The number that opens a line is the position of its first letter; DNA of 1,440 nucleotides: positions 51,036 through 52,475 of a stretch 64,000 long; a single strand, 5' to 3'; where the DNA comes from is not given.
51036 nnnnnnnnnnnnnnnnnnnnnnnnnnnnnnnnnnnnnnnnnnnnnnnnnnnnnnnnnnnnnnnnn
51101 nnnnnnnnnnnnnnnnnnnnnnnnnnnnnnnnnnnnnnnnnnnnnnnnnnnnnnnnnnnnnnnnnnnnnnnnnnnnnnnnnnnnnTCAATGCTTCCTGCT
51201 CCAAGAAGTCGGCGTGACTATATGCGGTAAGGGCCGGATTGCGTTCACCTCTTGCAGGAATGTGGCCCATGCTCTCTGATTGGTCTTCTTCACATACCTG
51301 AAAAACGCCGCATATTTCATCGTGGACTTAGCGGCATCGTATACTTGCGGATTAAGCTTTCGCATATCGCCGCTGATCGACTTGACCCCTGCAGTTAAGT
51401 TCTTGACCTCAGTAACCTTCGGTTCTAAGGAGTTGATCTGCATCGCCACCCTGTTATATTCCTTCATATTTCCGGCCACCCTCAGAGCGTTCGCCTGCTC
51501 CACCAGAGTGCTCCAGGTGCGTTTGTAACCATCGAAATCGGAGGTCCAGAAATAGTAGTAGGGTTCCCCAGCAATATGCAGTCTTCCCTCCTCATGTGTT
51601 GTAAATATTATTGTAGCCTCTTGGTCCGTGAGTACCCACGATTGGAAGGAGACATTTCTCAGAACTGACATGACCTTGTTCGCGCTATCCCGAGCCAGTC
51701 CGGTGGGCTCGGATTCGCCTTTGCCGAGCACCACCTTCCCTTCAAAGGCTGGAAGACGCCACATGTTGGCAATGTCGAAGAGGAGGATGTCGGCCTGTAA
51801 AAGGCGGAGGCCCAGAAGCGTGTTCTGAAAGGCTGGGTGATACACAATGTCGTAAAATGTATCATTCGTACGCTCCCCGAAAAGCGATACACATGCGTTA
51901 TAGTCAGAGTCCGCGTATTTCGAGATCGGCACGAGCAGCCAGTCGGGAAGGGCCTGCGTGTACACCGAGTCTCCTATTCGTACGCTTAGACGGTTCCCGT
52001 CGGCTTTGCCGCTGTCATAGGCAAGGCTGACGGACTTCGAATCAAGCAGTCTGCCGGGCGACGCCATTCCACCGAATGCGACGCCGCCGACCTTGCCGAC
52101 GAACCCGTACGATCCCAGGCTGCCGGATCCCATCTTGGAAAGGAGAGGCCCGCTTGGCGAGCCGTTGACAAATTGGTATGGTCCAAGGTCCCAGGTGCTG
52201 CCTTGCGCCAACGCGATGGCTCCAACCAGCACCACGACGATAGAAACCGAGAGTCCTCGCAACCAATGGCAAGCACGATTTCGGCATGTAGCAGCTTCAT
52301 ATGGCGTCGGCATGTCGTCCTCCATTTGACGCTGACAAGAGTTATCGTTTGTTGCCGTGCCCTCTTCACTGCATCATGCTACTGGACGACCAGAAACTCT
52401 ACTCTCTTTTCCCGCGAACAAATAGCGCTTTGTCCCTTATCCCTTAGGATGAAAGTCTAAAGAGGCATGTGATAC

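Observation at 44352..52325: AT-rich six-gene island combining a TIR-TPR protein with three unrelated peptidases (S1, S8, C92): candidate uncharacterised conflict/defence system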

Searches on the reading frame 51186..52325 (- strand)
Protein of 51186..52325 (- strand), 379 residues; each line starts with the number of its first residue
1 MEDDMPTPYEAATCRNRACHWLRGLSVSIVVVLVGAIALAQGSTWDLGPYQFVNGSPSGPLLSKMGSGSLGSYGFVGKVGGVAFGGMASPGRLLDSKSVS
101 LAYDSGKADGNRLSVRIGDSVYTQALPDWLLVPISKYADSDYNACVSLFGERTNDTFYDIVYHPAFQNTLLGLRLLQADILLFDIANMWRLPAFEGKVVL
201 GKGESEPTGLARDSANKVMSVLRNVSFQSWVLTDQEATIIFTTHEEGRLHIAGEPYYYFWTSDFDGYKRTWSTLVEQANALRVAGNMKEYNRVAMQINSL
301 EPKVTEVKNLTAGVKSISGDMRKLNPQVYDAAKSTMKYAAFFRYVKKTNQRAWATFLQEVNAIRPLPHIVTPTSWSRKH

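Call 4: search_protein_families(library=pfam, proteins=[window:51186-52325:-], max_evalue=0.01)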
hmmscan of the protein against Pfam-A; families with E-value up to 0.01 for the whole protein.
window:51186-52325:- (379 aa): 0 families

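Call 5: search_protein_families(library=padloc, proteins=[window:51186-52325:-], max_evalue=0.01)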
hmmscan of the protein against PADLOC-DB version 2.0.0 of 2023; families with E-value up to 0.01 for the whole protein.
window:51186-52325:- (379 aa): 0 families

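Call 9: find_homologous_proteins(query=window:51186-52325:-)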
Query window:51186-52325:- (379 aa): 222 proteins with E <= 0.001 among 7445 candidates; the best 120 are listed.
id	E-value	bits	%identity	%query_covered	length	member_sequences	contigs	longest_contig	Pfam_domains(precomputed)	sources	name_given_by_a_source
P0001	5.6e-217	738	85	99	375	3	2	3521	-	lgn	-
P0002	1.3e-203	694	97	83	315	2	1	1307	-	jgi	jgi:hypothetical protein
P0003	2.4e-176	604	71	99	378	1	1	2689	-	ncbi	-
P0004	8.6e-174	596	83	83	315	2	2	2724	-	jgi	jgi:hypothetical protein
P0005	1.0e-119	418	54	89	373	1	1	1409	-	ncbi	-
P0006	9.4e-115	402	53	88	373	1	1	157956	-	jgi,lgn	jgi:hypothetical protein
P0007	2.2e-110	387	51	92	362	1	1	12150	-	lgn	-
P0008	2.8e-110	387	51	89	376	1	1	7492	-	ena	-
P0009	1.8e-109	384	48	96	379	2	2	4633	-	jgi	-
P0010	7.0e-109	382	51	88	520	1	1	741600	-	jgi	jgi:hypothetical protein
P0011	1.2e-108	381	48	96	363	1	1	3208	-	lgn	-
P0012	5.1e-108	379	50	88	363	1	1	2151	-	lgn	-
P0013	4.0e-107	376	50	88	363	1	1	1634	-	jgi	jgi:hypothetical protein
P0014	4.3e-107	376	51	92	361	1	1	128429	-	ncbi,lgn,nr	ncbi:MAG TPA: hypothetical protein VEU96_11475 [Bryobacteraceae bacterium]|nr:hypothetical protein [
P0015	9.1e-107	375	50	88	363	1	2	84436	-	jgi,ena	jgi:hypothetical protein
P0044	4.3e-95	337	46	76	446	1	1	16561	-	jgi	jgi:hypothetical protein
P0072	3.0e-79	285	34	94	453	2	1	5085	-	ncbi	-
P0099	1.4e-68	250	39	88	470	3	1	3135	-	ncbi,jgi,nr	ncbi:MAG: hypothetical protein OEY91_14065 [Nitrospirota bacterium]|nr:hypothetical protein [Nitrosp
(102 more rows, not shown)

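Call 10: find_encoding_contigs(protein=P0006, flank=10000, max_places=2)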
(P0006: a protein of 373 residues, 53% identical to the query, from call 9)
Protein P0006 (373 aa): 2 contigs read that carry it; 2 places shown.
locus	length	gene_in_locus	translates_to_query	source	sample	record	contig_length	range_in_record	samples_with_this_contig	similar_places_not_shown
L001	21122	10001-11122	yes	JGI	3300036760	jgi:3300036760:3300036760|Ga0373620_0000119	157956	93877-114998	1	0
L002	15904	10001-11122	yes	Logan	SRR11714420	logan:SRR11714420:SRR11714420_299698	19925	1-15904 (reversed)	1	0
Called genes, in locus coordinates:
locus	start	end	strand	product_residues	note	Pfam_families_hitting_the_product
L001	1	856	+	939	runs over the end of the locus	-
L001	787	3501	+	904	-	-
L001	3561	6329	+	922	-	PF13809:Tubulin_2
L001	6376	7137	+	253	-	-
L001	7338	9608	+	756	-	-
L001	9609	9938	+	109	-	-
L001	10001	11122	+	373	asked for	-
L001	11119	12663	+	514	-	PF13428:TPR_14 (faint), PF13676:TIR_2 (weak), PF14559:TPR_19 (faint), PF07719:TPR_2 (faint)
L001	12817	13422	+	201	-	PF00565:SNase (weak)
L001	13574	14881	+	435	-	PF02737:3HCDH_N, PF00725:3HCDH (weak)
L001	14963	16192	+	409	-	PF00108:Thiolase_N, PF22691:Thiolase_C_1, PF02803:Thiolase_C (weak)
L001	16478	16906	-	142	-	PF01850:PIN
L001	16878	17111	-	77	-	-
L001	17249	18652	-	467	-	PF00999:Na_H_Exchanger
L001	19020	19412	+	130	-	-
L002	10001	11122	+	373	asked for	-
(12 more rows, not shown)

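Call 11: find_encoding_contigs(protein=P0014, flank=10000, max_places=2)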
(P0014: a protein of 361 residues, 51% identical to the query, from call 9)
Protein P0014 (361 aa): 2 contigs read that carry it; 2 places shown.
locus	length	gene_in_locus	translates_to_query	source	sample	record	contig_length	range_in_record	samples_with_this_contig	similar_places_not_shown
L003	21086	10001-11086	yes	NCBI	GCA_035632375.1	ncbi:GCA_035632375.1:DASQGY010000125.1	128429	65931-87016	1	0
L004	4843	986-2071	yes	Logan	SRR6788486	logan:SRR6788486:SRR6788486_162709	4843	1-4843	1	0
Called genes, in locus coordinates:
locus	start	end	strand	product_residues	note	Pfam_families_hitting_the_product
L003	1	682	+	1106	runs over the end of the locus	-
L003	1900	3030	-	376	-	PF01488:Shikimate_DH (weak)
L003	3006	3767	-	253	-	PF11266:Ald_deCOase, PF02915:Rubrerythrin (faint)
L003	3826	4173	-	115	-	-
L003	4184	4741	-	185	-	PF04542:Sigma70_r2, PF08281:Sigma70_r4_2, PF04545:Sigma70_r4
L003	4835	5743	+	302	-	PF13354:Beta-lactamase2, PF00768:Peptidase_S11 (weak)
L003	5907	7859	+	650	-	-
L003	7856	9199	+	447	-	-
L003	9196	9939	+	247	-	-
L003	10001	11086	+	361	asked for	-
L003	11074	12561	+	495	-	PF13676:TIR_2, PF12895:ANAPC3 (faint), PF13424:TPR_12 (faint), PF13181:TPR_8 (faint), PF13428:TPR_14 (faint), PF13431:TPR_17 (faint), PF00515:TPR_1 (faint), PF13432:TPR_16, +5 more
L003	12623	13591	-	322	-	PF00583:Acetyltransf_1, PF13673:Acetyltransf_10, PF08445:FR47, PF13508:Acetyltransf_7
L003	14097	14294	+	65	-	PF04964:Flp_Fap (weak)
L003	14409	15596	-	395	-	PF00155:Aminotran_1_2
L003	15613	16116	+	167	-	PF03692:CxxCxxCC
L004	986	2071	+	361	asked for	-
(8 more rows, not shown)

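Call 14: find_related_loci(query=A1, collection=genome_contigs, flank=10000)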
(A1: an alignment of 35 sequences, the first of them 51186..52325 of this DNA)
Query A1 (379 aa) in genome_contigs; peptide patterns used: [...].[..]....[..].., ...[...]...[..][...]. (x = any residue, [..] = any of these).
87 stretches matched a pattern; 31 encode a relative of the query (tblastn E <= 1e-3); 31 distinct loci.
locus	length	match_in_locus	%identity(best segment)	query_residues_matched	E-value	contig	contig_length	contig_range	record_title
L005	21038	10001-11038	51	31-377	2e-109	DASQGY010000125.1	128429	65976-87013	MAG TPA_asm: Bryobacteraceae bacterium isolate SMAG_U11819 k141_13286, whole genome shotgun sequence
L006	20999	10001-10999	48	45-377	1e-104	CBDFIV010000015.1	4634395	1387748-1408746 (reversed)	MAG: Nitrospirales bacterium isolate 6ce9fd5e-8c52-4360-8823-ce70652d3893 genome assembly, contig: contig_15, whole geno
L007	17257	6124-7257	40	27-375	5e-85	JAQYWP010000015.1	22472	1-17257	MAG: Rhizonema sp. PD38 Dictyo3468_NODE_22_length_22472_cov_10.8927, whole genome shotgun sequence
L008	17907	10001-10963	40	22-376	1e-77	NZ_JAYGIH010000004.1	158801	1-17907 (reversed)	Leptolyngbya sp. CCNP1308 NODE_19_length_158801_cov_17.527938, whole genome shotgun sequence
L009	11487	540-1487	40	24-377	9e-76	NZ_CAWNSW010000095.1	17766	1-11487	Stenomitos frigidus ULC18 isolate ena-yuan-GCF_003003795.1 NZ_PVWK01000096.1, whole genome shotgun sequence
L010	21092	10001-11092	37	37-378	3e-74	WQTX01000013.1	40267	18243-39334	MAG: Bacteroidetes bacterium isolate Cu122P3bin3 JGI20164J26629_10000082, whole genome shotgun sequence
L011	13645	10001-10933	39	29-375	3e-74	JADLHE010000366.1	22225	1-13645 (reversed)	MAG: Saprospiraceae bacterium isolate SJ47 c_000001230561, whole genome shotgun sequence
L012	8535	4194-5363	37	26-377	8e-73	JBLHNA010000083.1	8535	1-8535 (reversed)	MAG: Desulforhopalus sp. isolate 3300055726_99 Ga0535650_0015393, whole genome shotgun sequence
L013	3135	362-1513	39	44-377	6e-73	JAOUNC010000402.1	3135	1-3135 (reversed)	MAG: Nitrospirota bacterium isolate 8_1_July_SF_Bin60 8_1_July_SF_Bin60_scaffold_21578_c1, whole genome shotgun sequence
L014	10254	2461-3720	35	24-377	3e-71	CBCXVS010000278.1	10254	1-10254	MAG: uncultured bacterium isolate DOM43_bin32 genome assembly, contig: DOM43_32_278, whole genome shotgun sequence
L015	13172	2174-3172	39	70-375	7e-69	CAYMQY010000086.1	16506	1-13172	MAG TPA_asm: uncultured Saprospiraceae bacterium isolate SRP189682_co1_465 genome assembly, contig: NODE_7052_length_165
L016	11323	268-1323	36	32-372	1e-64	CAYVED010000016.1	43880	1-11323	MAG TPA_asm: uncultured Muribaculaceae bacterium isolate SRP335695_co1_108 genome assembly, contig: NODE_339_length_4388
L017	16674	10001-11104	36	37-378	1e-64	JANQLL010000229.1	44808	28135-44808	MAG: Candidatus Gastranaerophilales bacterium isolate PL25a_bin.58 k99_3575616, whole genome shotgun sequence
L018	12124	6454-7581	35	41-377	2e-63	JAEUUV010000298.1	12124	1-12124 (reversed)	MAG: Saprospiraceae bacterium isolate new MAG-364 k141_119620, whole genome shotgun sequence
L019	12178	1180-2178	36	70-375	2e-63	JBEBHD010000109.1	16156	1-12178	MAG: Saprospiraceae bacterium isolate ATF_13 NODE_1576_length_16156_cov_4.083328, whole genome shotgun sequence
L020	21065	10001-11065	35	29-373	6e-61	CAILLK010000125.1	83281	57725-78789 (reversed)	MAG: uncultured Bacteroidetes bacterium isolate AM_bin-0098 genome assembly, contig: bin-0098:125/163, whole genome shot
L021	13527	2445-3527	34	27-376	9e-61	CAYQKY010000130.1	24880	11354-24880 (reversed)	MAG TPA_asm: uncultured Phaeodactylibacter sp. isolate SRP329715_co2_310 genome assembly, contig: NODE_4024_length_24880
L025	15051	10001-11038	33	40-378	4e-49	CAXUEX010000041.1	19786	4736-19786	MAG TPA_asm: uncultured Acetobacteraceae bacterium isolate public_SRR14722275_metawrap_bin.2 genome assembly, contig: pu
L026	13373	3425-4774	38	45-379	2e-44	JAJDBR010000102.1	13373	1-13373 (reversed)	MAG: Nitrospirales bacterium isolate OFTM42 OFTM42_101, whole genome shotgun sequence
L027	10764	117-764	37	133-375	6e-44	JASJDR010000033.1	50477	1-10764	MAG: Xenococcus sp. MO_188.B8 MO_188.c_359, whole genome shotgun sequence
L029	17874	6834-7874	31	27-373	6e-39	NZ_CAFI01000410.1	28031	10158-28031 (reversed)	Bradyrhizobium sp. ORS 375 strain ORS375, whole genome shotgun sequence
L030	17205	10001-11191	29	12-375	2e-34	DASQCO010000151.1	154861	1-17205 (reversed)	MAG TPA_asm: Polyangiaceae bacterium isolate SMAG_U11701 k141_1034391, whole genome shotgun sequence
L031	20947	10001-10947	38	41-372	5e-44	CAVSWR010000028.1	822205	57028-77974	MAG: uncultured Planctomycetia bacterium isolate MFD05684.bin.2.95 genome assembly, contig: contig_9109, whole genome sh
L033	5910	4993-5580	36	79-260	5e-29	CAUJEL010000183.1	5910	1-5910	MAG: candidate division KSB1 bacterium isolate KLAP87 genome assembly, contig: KLAP87_349169, whole genome shotgun seque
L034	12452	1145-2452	32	75-377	7e-25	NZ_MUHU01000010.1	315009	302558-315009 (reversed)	Derxia lacustris strain HL-12 isolate fresh water ctg_10, whole genome shotgun sequence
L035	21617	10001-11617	31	14-379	4e-13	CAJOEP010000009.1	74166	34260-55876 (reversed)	uncultured Bacteroidales bacterium isolate Red_deer_2_mag_30 genome assembly, contig: scaffold_124, whole genome shotgun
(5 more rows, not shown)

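Call 23: predict_structure(alignment_id=A1)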
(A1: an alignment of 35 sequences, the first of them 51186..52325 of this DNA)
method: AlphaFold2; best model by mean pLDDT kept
length: 379 residues; sequences in the alignment: 35
mean_pLDDT: 93.7   pTM: 0.87
mean pLDDT of the five models: 93.7, 93.5, 92.3, 92.2, 92.1
residues with pLDDT >= 90: 326; 70-90: 31; 50-70: 22; < 50: 0
segments of 3 or more residues with pLDDT < 50: none
pLDDT, mean of each block of 10 residues (from residue 1): 60 62 83 79 88 94 97 95 98 96 98 97 97 99 98 96 98 98 95 95 95 97 93 98 88 98 98 98 98 98 98 97 97 99 98 98 96 91
secondary structure, 60 per line:
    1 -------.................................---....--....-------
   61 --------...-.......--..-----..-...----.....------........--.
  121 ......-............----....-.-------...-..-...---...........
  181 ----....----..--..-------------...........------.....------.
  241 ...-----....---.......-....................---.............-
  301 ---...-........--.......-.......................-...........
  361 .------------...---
elements in order: H8-40 E44-47 E50-53 H73-79 E99-103 E110-117 E120-126 H128-139 E144-147 E157-159 H170-180 H185-188 H212-222 E229-233 E240-243 E249-252 E256-262 H264-283 H287-299 E304-306 H308-315 H318-324 H326-348 H350-361 E374-376

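Call 24: search_protein_families(library=ncbifam, proteins=[window:51186-52325:-], max_evalue=0.01)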
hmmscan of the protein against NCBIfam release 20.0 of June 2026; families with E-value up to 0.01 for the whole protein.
window:51186-52325:- (379 aa): 0 families

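Call 26: fold_search(model_id=the predicted structure, library=pdb)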
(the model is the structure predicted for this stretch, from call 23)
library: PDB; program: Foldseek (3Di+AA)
matches with E <= 10: 112; with E <= 0.001: 0
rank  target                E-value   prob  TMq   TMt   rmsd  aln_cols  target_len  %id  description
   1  9c9q_B                3.8e-01  0.02  0.08  0.07  24.9       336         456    8  Crystal structure of Chaetomium thermophilum Gcn2 HisRS-like domain (released 2024-08-21)
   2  3ikl_B                1.4e+00  0.04  0.08  0.09  11.0        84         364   14  Crystal structure of Pol gB delta-I4. (released 2010-08-25)
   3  9bf3_A                2.2e+00  0.01  0.07  0.06  27.5       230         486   10  Cryo-EM Structure of GCN2 HRSL Domain (released 2024-12-18)
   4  3nqz_A                2.4e+00  0.01  0.08  0.13  18.2       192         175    9  Crystal structure of the autoprocessed Vibriolysin MCP-02 with E369A mutation (released 2010-10-06)
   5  9f58_D                2.6e+00  0.01  0.07  0.06  27.8       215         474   10  Gcn2 dimer bound to the 60S ribosomal subunit (released 2025-03-26)
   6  7d4d                  2.7e+00  0.28  0.07  0.05   1.7        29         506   31  Structure of L-lysine oxidase precursor in complex with L-lysine (1.24M) (released 2021-02-10)
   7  7c3i_A                2.9e+00  0.28  0.07  0.05   1.7        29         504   31  Structure of L-lysine oxidase D212A/D315A (released 2020-09-23)
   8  7c3l_A                2.9e+00  0.28  0.07  0.05   1.7        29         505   31  Structure of L-lysine oxidase D212A/D315A in complex with L-tyrosine (released 2020-09-23)
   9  5coz                  2.9e+00  0.01  0.10  0.10  18.2       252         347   10  Crystal structure of an uncharacterized protein (EUBREC_2869) from Eubacterium rectale ATCC 33656 at 1.45 A resolution (released 2015-08-05)
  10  7d4c                  3.0e+00  0.25  0.07  0.05   1.7        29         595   31  Structure of L-lysine oxidase precursor (released 2021-02-10)
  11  9ic3_B                3.0e+00  0.03  0.07  0.07  11.0        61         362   10  Chimeric mitochondrial DNA polymerase gamma ternary complex (hAmB) in mouse-like error-editing conformer (composite) (released 2025-06-04)
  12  4yre_B                3.0e+00  0.01  0.07  0.07  25.2       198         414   12  Crystal structure of T. cruzi Histidyl-tRNA synthetase in complex with (2-bromophenyl)methanol (Chem 145) (released 2015-08-12)
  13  6fel_A                3.2e+00  0.12  0.10  0.16  13.7       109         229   15  Structure of 14-3-3 gamma in complex with CaMKK2 14-3-3 binding motif Ser511 (released 2018-01-10)
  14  6byj_B                3.2e+00  0.10  0.09  0.14  14.5       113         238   12  Structure of human 14-3-3 gamma bound to O-GlcNAc peptide (released 2018-05-09)
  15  5cw3_C                3.2e+00  0.01  0.10  0.14  21.4       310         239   10  Structure of CfBRCC36-CfKIAA0157 complex (Zn Edge) (released 2015-09-16)
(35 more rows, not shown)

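Call 50: find_encoding_contigs(protein=P0001, flank=10000, max_places=3)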
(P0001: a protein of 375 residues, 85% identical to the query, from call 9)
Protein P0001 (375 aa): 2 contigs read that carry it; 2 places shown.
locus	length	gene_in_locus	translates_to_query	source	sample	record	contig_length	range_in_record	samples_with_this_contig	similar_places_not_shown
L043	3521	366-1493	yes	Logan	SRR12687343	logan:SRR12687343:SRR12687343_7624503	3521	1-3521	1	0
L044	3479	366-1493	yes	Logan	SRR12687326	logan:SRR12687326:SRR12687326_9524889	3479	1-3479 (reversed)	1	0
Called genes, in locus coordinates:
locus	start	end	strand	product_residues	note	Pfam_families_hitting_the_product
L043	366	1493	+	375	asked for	-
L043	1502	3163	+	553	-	PF13676:TIR_2, PF13371:TPR_9 (faint), PF13424:TPR_12 (faint), PF03704:BTAD (weak), PF13431:TPR_17 (faint), PF00515:TPR_1 (faint), PF07719:TPR_2 (faint), PF13432:TPR_16 (weak), +10 more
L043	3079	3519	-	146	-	?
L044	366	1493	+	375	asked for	-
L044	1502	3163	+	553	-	PF13676:TIR_2, PF13371:TPR_9 (faint), PF13424:TPR_12 (faint), PF03704:BTAD (weak), PF13431:TPR_17 (faint), PF00515:TPR_1 (faint), PF07719:TPR_2 (faint), PF13432:TPR_16 (weak), +10 more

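Call 51: find_encoding_contigs(protein=P0003, flank=10000, max_places=3)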
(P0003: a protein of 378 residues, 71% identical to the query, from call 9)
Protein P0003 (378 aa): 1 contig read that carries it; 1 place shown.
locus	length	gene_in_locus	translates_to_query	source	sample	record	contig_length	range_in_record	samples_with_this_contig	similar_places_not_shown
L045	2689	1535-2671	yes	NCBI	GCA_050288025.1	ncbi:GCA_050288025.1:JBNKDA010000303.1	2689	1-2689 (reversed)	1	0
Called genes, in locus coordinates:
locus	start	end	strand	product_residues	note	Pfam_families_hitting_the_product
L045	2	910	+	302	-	?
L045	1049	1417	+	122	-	-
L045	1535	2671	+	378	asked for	-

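Call 57: search_protein_families(library=pfam, proteins=[L006:9053-11008:+, L026:3155-4783:+, L030:10004-11701:+, L034:842-2458:+, L035:10028-11623:+, L010:6917-8455:+, P0010, P0044, P0072, P0099], max_evalue=0.01)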
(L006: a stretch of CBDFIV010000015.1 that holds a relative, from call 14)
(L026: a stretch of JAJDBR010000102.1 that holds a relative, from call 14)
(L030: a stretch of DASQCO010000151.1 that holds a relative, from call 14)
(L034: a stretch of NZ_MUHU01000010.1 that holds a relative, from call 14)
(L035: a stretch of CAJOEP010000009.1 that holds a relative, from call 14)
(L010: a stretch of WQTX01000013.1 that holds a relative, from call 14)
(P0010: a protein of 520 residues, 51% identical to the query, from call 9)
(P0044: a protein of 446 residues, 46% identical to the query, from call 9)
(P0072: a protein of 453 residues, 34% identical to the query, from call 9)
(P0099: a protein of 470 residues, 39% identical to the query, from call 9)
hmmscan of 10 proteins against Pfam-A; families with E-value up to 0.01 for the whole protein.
L006:9053-11008:+ (651 aa): 0 families

L026:3155-4783:+ (542 aa): 5 families
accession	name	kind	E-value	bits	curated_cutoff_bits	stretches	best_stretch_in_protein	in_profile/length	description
PF17675.6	APG6_N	-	0.00034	21.5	45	1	363-486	9-119/132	Apg6 coiled-coil region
PF13870.11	CCDC113_CCDC96_CC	-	0.0013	18.9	31.6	1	364-463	7-106/177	CCDC113/CCDC96, coiled-coil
PF13166.12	AAA_13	-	0.0038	16.4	36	1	369-470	361-459/713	AAA domain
PF16454.10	PI3K_P85_iSH2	-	0.0095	16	31.5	1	344-460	16-135/161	Phosphatidylinositol 3-kinase regulatory subunit P85 inter-SH2 domain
PF10186.14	ATG14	-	0.0099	15.4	33.2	0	375-487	38-147/347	Vacuolar sorting 38 and autophagy-related subunit 14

L030:10004-11701:+ (565 aa): 0 families

L034:842-2458:+ (538 aa): 0 families

L035:10028-11623:+ (531 aa): 0 families

L010:6917-8455:+ (512 aa): 0 families

P0010 (520 aa): 0 families

P0044 (446 aa): 0 families

P0072 (453 aa): 4 families
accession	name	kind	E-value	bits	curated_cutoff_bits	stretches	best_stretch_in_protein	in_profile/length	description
PF13166.12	AAA_13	-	9.1e-05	21.8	36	1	247-377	319-455/713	AAA domain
PF07888.16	CALCOCO1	-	0.00036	20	36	1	247-387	64-210/496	Calcium binding and coiled-coil domain (CALCOCO1) like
PF14362.11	DUF4407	-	0.0016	18.3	31.3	1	254-377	124-255/297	Domain of unknown function (DUF4407)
PF13851.11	GAS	-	0.0039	17.1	32.3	1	247-377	31-160/200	Growth-arrest specific micro-tubule binding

P0099 (470 aa): 0 families

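Call 58: fold_search(model_id=the predicted structure, library=viral)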
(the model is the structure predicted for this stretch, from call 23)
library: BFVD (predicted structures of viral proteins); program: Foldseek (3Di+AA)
matches with E <= 10: 108; with E <= 0.001: 0
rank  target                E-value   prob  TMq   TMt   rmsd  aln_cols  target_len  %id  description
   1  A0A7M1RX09            9.1e-01  0.02  0.06  0.07  22.8       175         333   10  DNA polymerase family B [uncultured phage cr11_1]
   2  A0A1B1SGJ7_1          1.0e+00  0.01  0.07  0.04  37.6       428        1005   11  (no name in the UniProt tables at hand)
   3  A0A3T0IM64            1.2e+00  0.06  0.10  0.11  22.2       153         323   12  DNA helicase [Escherichia phage vB_EcoM_005]
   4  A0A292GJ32            1.4e+00  0.07  0.08  0.23  16.1       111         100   14  (no name in the UniProt tables at hand)
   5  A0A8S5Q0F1            1.5e+00  0.03  0.06  0.18  11.8        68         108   18  Uncharacterized protein [Siphoviridae sp. ctOrJ23]
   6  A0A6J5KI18            1.5e+00  0.01  0.07  0.09  21.2       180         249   14  Uncharacterized protein [uncultured Caudovirales phage]
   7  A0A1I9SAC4            1.7e+00  0.23  0.09  0.24  16.3        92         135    9  Uncharacterized protein [Rhodococcus phage Weasels2]
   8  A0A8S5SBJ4            1.8e+00  0.02  0.09  0.14  41.0       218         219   12  Outer membrane protein assembly factor [Siphoviridae sp. ctgaY24]
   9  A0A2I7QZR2            1.9e+00  0.10  0.10  0.34   4.3        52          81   17  (no name in the UniProt tables at hand)
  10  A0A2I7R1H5            1.9e+00  0.03  0.08  0.15  15.8       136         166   12  (no name in the UniProt tables at hand)
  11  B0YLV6                2.4e+00  0.05  0.09  0.22  19.6       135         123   12  Uncharacterized protein [Glossina hytrovirus (isolate Glossina pallidipes/Ethiopia/Seibersdorf/-)]
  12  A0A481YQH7            2.7e+00  0.01  0.07  0.10  16.9       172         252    8  Exonuclease [Pithovirus LCDPAC02]
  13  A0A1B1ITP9            2.8e+00  0.01  0.07  0.07  17.7       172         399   10  (no name in the UniProt tables at hand)
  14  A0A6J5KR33            3.0e+00  0.66  0.10  0.63  11.0        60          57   12  Uncharacterized protein [uncultured Caudovirales phage]
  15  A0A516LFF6            3.1e+00  0.02  0.05  0.12  22.1       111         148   14  (no name in the UniProt tables at hand)
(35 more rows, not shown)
